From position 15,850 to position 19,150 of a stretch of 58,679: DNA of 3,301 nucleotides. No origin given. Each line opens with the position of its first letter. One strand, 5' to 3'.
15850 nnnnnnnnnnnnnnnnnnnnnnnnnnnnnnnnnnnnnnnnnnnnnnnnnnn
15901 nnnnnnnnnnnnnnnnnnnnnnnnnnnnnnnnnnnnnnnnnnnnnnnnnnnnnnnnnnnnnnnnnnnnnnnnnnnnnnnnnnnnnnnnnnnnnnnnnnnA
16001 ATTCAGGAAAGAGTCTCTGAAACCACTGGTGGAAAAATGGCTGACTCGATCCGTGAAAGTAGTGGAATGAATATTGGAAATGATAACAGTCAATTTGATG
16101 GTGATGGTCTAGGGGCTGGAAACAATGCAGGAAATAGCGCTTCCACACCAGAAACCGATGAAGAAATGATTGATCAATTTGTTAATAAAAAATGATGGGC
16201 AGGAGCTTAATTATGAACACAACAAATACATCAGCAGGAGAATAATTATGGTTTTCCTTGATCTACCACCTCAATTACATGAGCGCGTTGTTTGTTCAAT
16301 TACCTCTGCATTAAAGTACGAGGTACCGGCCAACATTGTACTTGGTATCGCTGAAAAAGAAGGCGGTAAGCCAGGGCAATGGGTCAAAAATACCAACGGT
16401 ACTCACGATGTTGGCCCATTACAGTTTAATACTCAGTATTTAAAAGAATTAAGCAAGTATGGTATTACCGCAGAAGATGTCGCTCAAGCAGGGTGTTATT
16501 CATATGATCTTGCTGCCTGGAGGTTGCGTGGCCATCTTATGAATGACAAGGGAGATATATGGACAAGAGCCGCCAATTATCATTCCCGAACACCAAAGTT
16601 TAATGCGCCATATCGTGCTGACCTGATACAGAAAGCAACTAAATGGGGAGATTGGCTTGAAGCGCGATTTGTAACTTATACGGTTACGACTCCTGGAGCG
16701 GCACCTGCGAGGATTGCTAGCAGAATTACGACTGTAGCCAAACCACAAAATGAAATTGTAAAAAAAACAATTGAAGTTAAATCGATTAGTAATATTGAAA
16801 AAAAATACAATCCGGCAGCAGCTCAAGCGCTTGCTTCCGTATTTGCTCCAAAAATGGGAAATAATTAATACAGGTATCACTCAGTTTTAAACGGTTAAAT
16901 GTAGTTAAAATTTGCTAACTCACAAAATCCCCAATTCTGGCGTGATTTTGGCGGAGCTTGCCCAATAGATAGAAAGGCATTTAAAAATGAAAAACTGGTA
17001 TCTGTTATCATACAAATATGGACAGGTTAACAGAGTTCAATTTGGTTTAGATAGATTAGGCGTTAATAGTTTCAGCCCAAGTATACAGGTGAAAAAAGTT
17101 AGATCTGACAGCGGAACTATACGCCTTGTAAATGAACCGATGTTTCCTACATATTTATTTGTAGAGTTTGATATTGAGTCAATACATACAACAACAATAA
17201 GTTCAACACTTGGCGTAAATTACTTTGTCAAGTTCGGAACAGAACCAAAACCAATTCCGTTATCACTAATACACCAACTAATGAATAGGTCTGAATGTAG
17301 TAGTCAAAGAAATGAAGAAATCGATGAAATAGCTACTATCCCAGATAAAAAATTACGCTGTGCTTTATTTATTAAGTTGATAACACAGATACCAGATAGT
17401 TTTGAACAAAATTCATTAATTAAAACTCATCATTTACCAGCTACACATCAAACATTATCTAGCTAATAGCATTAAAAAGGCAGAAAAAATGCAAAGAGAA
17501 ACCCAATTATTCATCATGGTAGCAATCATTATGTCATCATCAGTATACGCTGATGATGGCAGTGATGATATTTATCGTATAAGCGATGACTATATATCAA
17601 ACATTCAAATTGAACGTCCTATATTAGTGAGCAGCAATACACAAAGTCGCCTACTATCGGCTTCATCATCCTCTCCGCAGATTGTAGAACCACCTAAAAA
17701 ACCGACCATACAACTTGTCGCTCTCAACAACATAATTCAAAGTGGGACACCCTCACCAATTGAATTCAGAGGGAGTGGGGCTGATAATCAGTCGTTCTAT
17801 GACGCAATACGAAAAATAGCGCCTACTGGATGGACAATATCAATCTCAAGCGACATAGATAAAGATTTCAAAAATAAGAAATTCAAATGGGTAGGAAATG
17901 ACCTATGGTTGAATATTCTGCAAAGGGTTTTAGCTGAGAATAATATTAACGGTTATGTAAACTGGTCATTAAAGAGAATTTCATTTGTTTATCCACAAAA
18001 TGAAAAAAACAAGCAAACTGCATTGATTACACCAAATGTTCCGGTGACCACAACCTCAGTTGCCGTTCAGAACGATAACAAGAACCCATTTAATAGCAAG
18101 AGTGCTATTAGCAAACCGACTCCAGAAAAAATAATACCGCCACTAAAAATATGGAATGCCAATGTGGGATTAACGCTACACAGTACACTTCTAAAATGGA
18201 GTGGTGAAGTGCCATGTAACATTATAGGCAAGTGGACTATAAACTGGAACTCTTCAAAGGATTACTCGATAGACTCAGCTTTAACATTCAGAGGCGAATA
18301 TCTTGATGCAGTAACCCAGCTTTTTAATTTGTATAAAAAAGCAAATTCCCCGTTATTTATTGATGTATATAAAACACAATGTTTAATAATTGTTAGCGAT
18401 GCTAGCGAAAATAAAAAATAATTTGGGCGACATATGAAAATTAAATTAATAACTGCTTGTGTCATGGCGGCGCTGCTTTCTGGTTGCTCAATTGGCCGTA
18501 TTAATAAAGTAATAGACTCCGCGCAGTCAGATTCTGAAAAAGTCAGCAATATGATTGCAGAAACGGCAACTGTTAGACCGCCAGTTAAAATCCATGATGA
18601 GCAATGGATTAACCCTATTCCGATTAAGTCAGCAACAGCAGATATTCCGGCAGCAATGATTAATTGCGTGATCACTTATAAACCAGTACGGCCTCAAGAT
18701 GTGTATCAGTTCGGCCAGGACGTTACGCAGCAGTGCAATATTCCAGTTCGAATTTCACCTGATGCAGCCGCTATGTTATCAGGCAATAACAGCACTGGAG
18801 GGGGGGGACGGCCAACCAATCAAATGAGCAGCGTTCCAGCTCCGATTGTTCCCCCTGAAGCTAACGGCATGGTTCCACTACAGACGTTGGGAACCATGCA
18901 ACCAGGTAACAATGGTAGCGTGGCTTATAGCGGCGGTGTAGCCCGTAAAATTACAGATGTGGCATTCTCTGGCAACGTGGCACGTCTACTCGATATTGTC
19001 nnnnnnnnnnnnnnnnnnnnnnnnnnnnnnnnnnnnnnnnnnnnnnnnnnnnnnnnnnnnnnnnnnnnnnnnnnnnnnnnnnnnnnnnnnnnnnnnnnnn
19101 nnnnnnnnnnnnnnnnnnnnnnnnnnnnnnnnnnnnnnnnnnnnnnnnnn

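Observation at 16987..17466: Plasmid-encoded RfaH paralogue with a replaced C-terminal domain, directly upstream of the type IVb pilus operon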

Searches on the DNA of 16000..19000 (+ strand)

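Call 5: search_dna_similar(query=window:16000-19000:+, collection=plasmids, mode=near, max_rows=20)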
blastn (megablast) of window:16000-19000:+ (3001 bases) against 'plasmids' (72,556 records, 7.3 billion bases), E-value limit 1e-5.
Records with a match: 1; places in all: 1; records where one place covers at least 80% of the query: 1.
Best place of each record, by identity: 95-99% 1.
By first word of the organism name: Yersinia 1.
By predicted mobility (MOB-suite, as given by PLSDB): conjugative 1.
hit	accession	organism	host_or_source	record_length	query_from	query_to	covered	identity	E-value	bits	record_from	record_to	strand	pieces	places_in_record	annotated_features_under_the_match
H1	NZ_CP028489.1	Yersinia massiliensis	Whole organism,Dried Tofu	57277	1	3001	100%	98.2%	0e+0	5243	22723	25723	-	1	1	TcpQ domain-containing protein | conjugal transfer protein TrbN | PilN family type IVB pilus formation outer membrane protein | transcription termination/antitermination NusG family protein | trbL: P-type conjugative transfer protein TrbL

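Call 6: get_annotated_region(hit=H1, flank=20000)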
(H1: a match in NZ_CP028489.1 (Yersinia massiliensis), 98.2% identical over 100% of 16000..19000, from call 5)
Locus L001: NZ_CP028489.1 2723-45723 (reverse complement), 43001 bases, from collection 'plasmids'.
description: Yersinia massiliensis strain GTA plasmid unnamed2, complete sequence
organism: Yersinia massiliensis (NCBI taxid 419257)
taxonomy: Bacteria; Pseudomonadota; Gammaproteobacteria; Enterobacterales; Yersiniaceae; Yersinia; Yersinia massiliensis
host: -; source: Whole organism,Dried Tofu; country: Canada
typing (MOB-suite, as given by PLSDB): conjugative; replicon rep_cluster_901; relaxase MOBP; mating-pair formation MPF_T
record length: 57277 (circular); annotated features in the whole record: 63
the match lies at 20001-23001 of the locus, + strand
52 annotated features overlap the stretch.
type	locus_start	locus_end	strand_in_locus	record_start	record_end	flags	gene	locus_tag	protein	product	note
CDS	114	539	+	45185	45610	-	-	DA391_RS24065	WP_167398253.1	hypothetical protein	-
CDS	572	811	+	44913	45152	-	-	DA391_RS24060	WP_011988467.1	helix-turn-helix domain-containing protein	-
CDS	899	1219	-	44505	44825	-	-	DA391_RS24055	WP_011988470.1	hypothetical protein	-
CDS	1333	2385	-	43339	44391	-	-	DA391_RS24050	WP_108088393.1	ParB/RepB/Spo0J family partition protein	GO:0007059 - chromosome segregation [Evidence IEA]; GO:0000910 - cytokinesis [Evidence IEA]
CDS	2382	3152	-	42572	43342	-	-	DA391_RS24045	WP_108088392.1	ParA family protein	-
CDS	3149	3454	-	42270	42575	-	-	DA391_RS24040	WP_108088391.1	transcriptional regulator KorA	-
CDS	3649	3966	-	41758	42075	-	kleE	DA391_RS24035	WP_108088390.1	KleE stable inheritance protein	-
CDS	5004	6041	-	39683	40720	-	-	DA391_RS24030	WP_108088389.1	Replication protein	-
CDS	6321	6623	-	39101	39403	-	-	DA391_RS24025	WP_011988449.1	type II toxin-antitoxin system RelE/ParE family toxin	GO:0030541 - plasmid partitioning [Evidence IEA]; GO:0051290 - protein heterotetramerization [Evidence IEA]; GO:0009432 ...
CDS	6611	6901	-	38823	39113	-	-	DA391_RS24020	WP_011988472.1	CopG family transcriptional regulator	-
CDS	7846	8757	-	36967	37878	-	-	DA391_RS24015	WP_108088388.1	zeta toxin family protein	-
CDS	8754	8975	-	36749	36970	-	-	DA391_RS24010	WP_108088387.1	hypothetical protein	-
CDS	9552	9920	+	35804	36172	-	-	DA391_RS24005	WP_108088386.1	transcriptional regulator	-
CDS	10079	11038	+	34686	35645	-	trbB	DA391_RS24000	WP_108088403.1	P-type conjugative transfer ATPase TrbB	-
CDS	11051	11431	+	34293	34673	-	-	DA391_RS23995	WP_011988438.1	TrbC/VirB2 family protein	-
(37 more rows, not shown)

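Call 85: search_rna_families(source=window, start=16700, end=17200, threshold=evalue, max_evalue=10, show_alignments=2)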
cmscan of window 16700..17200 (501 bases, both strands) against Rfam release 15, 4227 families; matches with E-value up to 10: 3.
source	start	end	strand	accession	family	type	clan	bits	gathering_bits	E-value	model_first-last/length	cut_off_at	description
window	16907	16953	-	RF02433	SpF36_sRNA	Gene; sRNA;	-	19.8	48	4.1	1-51/51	no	Streptococcus sRNA SpF36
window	16966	17005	+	RF02427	SpF10_sRNA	Gene; sRNA;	-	14.5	60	9.7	1-57/57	no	Streptococcus sRNA SpF10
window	17039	17162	+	RF02175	SMAD5-AS1_3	Gene; lncRNA;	-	11.6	60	4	1-125/125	no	SMAD5 antisense RNA 1 conserved region 3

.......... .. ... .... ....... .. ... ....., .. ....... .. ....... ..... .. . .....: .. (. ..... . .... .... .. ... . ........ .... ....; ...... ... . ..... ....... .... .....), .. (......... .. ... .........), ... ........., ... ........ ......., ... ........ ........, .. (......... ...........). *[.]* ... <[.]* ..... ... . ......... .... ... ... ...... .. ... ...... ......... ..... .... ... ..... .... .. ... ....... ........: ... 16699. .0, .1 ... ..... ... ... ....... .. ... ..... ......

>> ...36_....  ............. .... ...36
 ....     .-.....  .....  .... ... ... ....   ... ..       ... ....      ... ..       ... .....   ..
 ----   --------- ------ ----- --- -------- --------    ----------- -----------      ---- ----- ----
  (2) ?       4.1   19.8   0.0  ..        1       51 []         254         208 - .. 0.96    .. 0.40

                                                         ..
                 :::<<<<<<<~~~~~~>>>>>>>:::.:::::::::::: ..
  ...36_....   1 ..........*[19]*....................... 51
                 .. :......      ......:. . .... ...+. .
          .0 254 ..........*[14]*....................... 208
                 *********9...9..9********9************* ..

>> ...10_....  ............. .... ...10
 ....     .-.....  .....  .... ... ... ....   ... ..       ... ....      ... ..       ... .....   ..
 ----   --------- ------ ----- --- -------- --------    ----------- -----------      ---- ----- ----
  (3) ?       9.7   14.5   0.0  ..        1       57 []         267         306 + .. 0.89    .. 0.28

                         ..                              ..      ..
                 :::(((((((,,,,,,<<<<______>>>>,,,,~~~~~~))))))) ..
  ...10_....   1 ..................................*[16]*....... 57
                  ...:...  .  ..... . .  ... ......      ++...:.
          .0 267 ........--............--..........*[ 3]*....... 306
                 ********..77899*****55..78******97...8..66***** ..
